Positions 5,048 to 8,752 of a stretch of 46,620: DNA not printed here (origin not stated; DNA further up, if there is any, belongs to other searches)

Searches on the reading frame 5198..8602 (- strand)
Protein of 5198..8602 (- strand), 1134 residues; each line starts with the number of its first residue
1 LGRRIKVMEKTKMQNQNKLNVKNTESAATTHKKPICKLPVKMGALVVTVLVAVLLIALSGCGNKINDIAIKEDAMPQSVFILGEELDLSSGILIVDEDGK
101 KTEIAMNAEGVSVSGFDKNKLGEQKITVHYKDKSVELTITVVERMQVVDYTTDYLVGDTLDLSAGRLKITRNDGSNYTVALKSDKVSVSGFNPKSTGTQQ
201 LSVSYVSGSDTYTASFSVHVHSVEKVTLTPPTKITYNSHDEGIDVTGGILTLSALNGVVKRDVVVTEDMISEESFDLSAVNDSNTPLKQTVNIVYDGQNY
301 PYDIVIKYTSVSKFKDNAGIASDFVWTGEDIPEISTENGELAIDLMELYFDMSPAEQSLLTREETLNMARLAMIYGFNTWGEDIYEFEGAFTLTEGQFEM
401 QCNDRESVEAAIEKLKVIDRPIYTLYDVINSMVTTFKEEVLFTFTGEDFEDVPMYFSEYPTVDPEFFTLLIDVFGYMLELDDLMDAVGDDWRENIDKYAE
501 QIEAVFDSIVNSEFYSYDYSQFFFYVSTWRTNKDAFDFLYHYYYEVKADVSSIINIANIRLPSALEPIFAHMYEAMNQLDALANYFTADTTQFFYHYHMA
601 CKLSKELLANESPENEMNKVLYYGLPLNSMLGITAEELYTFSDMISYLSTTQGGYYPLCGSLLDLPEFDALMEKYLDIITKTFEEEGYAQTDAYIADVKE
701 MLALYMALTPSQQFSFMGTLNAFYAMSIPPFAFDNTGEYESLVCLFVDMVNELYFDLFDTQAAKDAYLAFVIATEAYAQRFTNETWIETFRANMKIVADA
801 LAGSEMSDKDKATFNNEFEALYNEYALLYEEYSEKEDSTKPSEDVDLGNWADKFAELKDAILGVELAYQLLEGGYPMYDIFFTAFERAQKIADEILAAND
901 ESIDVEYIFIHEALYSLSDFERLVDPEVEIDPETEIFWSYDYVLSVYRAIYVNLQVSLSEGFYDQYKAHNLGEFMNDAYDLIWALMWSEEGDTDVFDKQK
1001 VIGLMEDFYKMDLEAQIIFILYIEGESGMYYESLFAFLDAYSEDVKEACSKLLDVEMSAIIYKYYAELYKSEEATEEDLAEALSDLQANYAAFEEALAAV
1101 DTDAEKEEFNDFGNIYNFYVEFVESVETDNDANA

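Call 38: search_protein_families(library=pfam, proteins=[window:5198-8602:-], max_evalue=0.001)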
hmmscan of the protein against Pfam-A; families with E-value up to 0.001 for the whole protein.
window:5198-8602:- (1134 aa): 1 family
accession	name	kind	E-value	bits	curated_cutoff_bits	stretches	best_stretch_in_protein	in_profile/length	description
PF07523.18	Big_3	-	4e-16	59.5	21.2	2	79-141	7-68/68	Bacterial Ig-like domain (group 3)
